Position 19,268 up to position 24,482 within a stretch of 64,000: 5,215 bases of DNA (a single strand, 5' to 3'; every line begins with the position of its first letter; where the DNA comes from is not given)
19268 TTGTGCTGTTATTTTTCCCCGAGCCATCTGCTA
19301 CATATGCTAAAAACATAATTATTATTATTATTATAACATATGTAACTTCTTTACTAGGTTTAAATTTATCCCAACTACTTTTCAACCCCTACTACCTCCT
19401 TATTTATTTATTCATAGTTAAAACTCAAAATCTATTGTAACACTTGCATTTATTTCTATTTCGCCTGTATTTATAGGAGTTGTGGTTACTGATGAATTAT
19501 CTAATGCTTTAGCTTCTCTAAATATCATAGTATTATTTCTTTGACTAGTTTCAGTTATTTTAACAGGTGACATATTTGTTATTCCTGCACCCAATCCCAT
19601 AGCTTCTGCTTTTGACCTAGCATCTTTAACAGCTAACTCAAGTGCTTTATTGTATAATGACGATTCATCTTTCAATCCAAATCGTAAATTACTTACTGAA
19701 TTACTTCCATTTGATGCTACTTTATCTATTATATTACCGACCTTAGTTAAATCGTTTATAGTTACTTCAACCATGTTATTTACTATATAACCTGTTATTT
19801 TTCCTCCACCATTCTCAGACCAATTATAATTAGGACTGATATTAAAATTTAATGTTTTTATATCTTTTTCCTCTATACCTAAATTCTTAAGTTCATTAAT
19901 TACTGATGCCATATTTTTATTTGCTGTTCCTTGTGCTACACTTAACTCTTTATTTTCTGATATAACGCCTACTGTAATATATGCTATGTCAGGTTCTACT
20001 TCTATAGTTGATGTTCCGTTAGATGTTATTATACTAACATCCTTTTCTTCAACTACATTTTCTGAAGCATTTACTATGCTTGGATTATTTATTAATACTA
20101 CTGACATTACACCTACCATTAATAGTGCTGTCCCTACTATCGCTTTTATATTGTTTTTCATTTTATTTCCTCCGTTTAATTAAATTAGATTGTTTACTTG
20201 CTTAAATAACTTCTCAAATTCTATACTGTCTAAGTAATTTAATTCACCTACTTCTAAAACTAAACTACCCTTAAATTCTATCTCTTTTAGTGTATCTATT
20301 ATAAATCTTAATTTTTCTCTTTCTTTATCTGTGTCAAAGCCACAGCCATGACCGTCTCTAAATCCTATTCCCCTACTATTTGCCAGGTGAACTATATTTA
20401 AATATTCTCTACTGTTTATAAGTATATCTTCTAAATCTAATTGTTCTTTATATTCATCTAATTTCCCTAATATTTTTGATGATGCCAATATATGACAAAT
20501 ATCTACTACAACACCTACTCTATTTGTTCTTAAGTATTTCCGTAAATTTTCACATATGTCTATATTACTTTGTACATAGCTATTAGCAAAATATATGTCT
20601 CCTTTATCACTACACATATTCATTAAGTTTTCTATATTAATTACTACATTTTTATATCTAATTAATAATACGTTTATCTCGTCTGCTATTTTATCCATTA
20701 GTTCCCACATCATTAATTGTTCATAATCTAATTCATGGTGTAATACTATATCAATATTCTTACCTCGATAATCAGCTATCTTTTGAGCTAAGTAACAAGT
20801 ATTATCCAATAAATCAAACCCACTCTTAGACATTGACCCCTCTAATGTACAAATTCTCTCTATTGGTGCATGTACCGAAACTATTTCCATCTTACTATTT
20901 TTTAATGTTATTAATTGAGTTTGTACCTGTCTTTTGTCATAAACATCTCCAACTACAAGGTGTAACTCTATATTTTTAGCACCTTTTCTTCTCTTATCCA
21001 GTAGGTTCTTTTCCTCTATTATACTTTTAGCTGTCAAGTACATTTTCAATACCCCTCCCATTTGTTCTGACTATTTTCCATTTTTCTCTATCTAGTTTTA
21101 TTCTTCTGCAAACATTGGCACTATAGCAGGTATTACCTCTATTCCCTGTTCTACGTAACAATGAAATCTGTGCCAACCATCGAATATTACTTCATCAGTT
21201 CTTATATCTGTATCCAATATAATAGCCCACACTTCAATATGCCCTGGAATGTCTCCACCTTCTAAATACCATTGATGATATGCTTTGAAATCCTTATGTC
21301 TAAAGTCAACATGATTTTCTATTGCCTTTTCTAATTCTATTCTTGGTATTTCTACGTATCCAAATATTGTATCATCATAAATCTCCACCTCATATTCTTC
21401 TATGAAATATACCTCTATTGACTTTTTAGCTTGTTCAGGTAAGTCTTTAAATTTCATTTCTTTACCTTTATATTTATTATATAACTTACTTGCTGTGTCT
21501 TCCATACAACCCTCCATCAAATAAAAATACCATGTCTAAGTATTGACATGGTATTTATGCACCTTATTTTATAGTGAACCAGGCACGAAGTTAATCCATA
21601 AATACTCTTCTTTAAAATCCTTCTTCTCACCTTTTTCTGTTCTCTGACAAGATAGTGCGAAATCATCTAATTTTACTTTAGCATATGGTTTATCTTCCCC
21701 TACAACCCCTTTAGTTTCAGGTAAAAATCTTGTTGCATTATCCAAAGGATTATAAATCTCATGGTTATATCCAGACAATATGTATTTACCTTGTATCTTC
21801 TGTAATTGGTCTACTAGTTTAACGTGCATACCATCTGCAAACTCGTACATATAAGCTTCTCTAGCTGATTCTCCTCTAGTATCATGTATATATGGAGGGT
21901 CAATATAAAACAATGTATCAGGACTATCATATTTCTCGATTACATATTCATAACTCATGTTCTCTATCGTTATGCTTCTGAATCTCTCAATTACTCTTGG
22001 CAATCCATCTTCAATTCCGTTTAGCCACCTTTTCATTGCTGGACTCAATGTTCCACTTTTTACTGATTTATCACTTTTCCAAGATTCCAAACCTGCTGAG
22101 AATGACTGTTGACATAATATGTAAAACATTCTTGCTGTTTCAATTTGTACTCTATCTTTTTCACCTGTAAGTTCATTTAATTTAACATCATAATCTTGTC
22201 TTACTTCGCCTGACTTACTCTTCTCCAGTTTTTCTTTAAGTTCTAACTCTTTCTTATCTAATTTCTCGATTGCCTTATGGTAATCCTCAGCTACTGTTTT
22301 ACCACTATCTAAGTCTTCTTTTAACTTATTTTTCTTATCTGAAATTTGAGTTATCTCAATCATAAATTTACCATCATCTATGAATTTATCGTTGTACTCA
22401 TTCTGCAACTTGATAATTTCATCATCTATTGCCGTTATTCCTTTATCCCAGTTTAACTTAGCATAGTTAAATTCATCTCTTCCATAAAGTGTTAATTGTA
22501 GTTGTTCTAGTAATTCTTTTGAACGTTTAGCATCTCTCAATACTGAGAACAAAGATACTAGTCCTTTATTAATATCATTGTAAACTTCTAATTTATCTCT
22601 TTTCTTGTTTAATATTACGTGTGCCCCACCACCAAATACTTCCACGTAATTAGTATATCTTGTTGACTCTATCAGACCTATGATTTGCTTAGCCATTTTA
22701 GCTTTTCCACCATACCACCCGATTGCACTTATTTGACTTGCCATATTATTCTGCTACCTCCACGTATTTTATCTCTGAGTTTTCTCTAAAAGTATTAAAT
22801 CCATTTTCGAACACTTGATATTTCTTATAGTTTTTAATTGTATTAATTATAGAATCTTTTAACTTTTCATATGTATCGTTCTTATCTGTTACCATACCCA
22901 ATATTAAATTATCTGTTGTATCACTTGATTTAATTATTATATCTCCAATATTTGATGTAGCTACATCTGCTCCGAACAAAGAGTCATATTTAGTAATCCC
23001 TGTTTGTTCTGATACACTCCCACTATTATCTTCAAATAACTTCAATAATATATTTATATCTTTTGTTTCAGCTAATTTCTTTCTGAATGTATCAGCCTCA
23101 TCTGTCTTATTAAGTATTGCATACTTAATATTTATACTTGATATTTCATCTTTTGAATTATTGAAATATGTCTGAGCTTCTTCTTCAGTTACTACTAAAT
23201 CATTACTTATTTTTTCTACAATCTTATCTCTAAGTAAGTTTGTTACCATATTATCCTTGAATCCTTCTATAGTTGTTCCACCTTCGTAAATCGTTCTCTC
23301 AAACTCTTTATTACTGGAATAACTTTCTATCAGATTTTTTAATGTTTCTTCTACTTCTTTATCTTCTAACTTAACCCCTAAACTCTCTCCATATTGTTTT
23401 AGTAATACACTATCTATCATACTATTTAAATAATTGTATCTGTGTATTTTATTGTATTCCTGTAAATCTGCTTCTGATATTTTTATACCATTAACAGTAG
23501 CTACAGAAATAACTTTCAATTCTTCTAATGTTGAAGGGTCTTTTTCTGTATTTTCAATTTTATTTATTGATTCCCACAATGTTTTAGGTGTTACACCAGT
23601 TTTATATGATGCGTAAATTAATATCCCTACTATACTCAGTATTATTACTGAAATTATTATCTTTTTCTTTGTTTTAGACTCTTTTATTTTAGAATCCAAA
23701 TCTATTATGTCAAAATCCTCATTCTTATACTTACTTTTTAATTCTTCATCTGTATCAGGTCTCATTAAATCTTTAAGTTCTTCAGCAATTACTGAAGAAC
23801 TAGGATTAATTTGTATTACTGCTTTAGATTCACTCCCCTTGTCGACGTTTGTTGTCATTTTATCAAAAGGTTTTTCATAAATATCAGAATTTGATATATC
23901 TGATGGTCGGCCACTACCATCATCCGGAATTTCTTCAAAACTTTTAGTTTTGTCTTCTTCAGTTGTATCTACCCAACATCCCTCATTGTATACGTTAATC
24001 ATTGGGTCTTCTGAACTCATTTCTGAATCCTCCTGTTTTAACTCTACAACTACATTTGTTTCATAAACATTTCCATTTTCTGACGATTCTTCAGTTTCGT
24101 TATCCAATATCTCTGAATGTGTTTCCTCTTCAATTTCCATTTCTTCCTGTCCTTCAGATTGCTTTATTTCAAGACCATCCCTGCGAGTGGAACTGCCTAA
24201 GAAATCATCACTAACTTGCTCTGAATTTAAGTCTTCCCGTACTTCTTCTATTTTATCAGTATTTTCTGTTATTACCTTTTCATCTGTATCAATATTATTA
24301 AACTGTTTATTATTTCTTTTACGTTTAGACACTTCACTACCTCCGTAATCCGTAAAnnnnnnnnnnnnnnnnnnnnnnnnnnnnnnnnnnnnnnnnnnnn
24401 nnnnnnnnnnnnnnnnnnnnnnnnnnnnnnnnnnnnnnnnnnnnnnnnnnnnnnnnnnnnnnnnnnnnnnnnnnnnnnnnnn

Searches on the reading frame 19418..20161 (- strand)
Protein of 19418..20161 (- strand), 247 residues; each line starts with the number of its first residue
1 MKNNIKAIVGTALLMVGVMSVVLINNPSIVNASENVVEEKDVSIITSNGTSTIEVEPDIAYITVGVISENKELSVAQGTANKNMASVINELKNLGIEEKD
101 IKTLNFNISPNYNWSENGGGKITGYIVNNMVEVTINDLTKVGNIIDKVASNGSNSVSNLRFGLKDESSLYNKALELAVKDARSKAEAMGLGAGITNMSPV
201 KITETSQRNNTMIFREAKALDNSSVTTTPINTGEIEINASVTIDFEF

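Call 8: search_protein_families(library=phrogs, proteins=[window:19418-20161:-], max_evalue=0.001)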
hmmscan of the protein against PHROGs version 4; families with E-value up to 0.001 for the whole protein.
window:19418-20161:- (247 aa): 1 family
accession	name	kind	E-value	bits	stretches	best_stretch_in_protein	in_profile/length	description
phrog_36144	-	unknown function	2.3e-23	84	1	42-245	52-258/262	-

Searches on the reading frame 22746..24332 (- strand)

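Call 10: search_protein_families(library=phrogs, proteins=[window:22746-24332:-], max_evalue=0.00001)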
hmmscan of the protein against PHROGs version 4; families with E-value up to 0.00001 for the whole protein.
window:22746-24332:- (528 aa): 0 families

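Call 27: search_protein_families(library=pfam, proteins=[window:22746-24332:-], max_evalue=0.1)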
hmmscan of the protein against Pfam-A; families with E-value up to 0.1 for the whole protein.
window:22746-24332:- (528 aa): 4 families
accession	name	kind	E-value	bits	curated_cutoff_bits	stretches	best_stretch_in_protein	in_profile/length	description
PF13624.11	SurA_N_3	-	1e-06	29.1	27.2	1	222-371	13-161/162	SurA-like N-terminal domain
PF09312.16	SurA_N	-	0.0026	18.3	30.8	1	301-367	46-113/118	SurA N-terminal domain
PF13623.11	SurA_N_2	-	0.021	15.2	28.5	1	300-346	88-138/145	SurA-like N-terminal domain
PF13145.12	Rotamase_2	-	0.068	14.4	27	1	381-459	1-80/121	PPIC-type PPIASE domain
